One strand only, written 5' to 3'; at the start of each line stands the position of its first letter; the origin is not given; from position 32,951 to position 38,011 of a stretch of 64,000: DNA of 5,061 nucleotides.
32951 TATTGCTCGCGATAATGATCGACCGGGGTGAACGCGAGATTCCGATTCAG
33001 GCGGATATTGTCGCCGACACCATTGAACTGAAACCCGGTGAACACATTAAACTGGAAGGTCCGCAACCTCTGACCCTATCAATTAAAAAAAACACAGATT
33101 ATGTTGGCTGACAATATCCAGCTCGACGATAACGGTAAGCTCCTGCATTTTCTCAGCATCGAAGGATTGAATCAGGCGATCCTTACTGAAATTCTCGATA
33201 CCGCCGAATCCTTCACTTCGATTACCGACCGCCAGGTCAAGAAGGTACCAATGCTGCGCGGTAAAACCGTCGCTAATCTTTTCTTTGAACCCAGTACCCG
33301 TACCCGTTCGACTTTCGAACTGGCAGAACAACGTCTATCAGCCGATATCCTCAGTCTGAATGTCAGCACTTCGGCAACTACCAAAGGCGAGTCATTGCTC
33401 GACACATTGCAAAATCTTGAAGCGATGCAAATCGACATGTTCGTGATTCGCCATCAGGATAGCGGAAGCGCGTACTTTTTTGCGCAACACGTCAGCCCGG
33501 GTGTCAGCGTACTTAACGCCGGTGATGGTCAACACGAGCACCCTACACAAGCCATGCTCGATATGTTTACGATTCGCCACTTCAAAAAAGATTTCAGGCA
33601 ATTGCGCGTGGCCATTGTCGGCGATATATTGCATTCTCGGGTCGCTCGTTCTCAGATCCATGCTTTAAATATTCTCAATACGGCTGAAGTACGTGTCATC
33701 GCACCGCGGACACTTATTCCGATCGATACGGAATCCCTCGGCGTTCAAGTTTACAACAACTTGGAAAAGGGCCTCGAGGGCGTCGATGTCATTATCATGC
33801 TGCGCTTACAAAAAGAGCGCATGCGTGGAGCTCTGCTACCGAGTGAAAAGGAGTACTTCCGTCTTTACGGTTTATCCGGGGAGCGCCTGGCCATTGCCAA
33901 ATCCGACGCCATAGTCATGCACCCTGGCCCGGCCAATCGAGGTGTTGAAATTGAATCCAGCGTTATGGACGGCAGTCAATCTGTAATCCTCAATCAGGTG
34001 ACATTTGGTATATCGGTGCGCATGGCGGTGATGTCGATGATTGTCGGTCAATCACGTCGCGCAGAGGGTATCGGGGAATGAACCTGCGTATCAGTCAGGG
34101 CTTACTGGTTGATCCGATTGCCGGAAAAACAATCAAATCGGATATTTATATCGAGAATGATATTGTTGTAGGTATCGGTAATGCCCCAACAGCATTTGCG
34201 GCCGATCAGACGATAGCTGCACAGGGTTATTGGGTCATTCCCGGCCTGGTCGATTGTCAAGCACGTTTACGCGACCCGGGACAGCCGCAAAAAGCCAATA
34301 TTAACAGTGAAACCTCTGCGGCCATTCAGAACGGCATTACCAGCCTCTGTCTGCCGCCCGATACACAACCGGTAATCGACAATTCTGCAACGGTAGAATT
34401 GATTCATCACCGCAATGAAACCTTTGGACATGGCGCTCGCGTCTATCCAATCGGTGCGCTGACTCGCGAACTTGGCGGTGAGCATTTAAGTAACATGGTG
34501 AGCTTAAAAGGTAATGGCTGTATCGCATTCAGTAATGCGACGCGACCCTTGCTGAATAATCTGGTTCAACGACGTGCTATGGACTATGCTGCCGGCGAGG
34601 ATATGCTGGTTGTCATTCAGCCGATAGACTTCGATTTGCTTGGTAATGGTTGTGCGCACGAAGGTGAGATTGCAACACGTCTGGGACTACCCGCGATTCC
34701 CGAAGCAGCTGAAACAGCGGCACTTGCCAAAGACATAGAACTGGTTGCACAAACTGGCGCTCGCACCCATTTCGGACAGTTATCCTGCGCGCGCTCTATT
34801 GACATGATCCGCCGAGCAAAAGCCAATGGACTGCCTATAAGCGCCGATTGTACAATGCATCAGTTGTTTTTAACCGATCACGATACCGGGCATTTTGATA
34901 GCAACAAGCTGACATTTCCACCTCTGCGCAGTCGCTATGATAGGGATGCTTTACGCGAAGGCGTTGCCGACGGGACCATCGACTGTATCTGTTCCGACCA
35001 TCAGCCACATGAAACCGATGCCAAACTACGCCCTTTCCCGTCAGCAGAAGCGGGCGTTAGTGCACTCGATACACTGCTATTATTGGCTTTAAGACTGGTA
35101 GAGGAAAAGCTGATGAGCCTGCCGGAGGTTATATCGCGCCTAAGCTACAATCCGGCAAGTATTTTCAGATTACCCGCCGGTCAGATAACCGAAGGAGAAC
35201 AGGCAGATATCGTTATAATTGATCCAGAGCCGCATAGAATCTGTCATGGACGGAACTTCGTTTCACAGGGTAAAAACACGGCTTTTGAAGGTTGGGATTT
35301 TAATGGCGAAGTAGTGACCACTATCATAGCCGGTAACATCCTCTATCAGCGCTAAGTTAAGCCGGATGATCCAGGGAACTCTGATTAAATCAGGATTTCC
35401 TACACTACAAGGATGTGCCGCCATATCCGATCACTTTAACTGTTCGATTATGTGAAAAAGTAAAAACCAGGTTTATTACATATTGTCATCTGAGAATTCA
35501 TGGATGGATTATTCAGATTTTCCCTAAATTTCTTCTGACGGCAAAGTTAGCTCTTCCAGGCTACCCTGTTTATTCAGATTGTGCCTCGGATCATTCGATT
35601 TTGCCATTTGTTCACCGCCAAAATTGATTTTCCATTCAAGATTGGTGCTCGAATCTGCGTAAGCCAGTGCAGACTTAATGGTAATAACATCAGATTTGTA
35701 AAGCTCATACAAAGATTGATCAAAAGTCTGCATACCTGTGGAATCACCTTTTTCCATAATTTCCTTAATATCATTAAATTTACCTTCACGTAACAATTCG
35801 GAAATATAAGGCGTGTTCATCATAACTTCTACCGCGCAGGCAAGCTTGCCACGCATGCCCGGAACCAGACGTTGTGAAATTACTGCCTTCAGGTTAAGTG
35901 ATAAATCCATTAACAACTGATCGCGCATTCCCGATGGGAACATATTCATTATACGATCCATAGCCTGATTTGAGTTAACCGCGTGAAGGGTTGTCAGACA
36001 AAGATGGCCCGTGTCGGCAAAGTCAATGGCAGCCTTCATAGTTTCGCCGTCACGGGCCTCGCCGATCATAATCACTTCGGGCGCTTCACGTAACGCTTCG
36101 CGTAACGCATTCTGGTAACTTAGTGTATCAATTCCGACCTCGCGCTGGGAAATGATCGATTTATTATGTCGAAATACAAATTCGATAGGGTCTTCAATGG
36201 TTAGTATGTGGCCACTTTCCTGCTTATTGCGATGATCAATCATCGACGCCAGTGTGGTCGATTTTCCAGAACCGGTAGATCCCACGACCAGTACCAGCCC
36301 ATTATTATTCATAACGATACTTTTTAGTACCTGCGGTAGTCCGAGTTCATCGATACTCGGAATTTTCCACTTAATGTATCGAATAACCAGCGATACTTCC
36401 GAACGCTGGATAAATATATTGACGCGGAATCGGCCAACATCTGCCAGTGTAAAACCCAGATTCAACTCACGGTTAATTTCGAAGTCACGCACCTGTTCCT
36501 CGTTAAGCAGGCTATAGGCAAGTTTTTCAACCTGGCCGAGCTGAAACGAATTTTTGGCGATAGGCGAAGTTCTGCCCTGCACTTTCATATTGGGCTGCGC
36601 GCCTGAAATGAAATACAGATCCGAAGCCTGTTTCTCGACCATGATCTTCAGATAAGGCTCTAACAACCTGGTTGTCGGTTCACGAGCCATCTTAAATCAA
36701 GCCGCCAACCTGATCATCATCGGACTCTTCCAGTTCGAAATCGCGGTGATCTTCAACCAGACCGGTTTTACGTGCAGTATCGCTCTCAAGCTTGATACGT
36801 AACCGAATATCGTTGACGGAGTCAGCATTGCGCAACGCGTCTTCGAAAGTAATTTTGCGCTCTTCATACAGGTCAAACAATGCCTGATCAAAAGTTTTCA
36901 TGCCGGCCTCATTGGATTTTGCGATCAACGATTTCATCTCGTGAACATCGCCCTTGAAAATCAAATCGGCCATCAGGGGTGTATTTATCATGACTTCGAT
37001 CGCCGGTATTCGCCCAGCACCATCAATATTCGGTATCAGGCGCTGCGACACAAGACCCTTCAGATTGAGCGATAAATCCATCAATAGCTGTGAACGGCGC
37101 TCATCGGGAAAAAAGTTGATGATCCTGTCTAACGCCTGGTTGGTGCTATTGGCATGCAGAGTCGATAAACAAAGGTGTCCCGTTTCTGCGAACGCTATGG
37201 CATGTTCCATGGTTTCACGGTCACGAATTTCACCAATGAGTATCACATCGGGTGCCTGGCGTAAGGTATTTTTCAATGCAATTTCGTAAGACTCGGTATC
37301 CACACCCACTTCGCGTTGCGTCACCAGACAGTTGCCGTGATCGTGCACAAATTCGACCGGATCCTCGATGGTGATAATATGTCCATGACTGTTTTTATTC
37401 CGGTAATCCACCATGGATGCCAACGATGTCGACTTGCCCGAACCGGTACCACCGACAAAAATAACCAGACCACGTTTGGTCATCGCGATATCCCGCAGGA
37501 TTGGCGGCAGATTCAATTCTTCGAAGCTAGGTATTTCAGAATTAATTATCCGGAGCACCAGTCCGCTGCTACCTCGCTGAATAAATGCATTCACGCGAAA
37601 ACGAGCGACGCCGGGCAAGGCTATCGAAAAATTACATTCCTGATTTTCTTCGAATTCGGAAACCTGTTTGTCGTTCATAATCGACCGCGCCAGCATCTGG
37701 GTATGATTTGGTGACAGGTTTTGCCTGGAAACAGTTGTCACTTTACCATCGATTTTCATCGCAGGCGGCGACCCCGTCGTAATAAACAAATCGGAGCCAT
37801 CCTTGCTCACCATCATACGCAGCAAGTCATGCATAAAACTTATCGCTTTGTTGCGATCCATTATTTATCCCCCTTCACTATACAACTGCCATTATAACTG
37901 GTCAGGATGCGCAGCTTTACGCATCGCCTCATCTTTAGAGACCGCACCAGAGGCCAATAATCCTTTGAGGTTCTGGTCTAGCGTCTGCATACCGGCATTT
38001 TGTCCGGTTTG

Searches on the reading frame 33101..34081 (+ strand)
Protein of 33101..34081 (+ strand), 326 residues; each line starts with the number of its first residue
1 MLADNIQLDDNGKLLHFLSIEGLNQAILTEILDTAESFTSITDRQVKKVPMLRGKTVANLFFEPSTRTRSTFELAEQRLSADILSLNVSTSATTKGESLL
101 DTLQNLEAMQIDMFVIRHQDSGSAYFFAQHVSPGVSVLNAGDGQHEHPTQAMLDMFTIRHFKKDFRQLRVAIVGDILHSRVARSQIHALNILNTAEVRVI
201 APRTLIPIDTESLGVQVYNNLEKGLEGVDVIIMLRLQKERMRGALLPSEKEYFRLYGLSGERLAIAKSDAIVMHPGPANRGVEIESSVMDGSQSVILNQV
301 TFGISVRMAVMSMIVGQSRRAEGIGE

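Call 32: search_protein_families(library=pfam, proteins=[window:33101-34081:+])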
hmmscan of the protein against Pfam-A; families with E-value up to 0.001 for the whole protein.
window:33101-34081:+ (326 aa): 2 families
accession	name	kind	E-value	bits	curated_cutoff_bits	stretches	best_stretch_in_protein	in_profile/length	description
PF02729.26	OTCace_N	-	7.4e-42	143.4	29.9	1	16-159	2-147/148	Aspartate/ornithine carbamoyltransferase, carbamoyl-P binding domain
PF00185.30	OTCace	-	3.8e-26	92.4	29.4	1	167-313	2-156/157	Aspartate/ornithine carbamoyltransferase, Asp/Orn binding domain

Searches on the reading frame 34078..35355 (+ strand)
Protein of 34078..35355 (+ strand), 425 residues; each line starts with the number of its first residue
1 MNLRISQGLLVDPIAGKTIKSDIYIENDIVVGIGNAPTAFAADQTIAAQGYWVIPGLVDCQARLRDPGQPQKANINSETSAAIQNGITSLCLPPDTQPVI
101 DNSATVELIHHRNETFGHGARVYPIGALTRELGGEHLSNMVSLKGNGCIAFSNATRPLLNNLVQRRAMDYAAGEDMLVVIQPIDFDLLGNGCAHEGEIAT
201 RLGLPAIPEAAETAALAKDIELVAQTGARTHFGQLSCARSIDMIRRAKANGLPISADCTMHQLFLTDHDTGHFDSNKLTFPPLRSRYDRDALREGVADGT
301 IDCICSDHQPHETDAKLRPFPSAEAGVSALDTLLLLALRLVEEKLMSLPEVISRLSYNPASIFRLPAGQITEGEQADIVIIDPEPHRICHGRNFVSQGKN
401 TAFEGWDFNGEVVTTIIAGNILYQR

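Call 32: search_protein_families(library=pfam, proteins=[window:34078-35355:+])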
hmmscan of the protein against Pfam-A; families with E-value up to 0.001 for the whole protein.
window:34078-35355:+ (425 aa): 2 families
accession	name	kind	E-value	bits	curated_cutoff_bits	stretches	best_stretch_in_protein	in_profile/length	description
PF01979.26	Amidohydro_1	-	7.5e-21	75.2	25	1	195-421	166-344/345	Amidohydrolase family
PF07969.17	Amidohydro_3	-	1.6e-07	31.6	29.7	1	338-423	399-472/472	Amidohydrolase family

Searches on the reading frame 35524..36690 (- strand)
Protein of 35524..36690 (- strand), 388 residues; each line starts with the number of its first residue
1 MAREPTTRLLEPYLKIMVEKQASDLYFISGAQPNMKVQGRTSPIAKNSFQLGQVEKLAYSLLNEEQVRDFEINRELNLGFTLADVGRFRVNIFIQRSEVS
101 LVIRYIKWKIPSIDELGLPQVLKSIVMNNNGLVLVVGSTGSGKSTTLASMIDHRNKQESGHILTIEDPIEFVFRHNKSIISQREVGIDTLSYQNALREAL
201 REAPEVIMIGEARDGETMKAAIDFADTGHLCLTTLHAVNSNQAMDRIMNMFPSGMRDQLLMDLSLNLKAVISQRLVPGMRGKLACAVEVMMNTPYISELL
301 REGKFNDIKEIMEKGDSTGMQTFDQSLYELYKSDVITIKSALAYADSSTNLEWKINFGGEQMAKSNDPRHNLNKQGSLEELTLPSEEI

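Call 32: search_protein_families(library=pfam, proteins=[window:35524-36690:-])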
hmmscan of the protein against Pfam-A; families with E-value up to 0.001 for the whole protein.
window:35524-36690:- (388 aa): 6 families
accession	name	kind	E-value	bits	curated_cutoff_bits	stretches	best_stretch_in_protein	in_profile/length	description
PF00437.27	T2SSE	-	5.3e-41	140.9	24.9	1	4-279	6-281/370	Type II/IV secretion system protein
PF00005.33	ABC_tran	-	2.2e-05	25.5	25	1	127-251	8-92/137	ABC transporter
PF04851.21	ResIII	-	0.00036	20.9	22.5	1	123-249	17-119/164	Type III restriction enzyme, res subunit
PF01580.24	FtsK_SpoIIIE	-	0.00049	20.1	24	1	125-151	36-60/221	FtsK/SpoIIIE family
PF01935.23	DUF87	-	0.00062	20.4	23.2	0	134-163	27-56/220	Helicase HerA, central domain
PF12775.13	AAA_7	-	0.00075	19.5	25.8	0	110-158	14-61/181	P-loop containing dynein motor region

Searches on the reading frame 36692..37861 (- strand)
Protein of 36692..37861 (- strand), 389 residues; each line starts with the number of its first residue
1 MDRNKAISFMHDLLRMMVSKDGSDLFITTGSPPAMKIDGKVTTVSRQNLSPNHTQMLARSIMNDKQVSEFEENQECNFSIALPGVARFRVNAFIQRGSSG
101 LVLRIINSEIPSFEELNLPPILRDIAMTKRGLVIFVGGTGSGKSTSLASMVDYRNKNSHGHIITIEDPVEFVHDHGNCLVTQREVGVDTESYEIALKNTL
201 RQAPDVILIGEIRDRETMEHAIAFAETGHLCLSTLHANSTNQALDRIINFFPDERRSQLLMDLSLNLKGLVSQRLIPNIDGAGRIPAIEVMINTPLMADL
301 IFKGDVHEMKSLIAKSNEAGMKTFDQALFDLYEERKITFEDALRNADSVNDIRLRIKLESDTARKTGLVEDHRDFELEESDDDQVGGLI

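Call 32: search_protein_families(library=pfam, proteins=[window:36692-37861:-])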
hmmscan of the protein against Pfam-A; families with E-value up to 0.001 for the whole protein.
window:36692-37861:- (389 aa): 1 family
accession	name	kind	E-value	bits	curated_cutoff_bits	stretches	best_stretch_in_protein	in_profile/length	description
PF00437.27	T2SSE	-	3.8e-44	151.3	24.9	1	6-280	8-282/370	Type II/IV secretion system protein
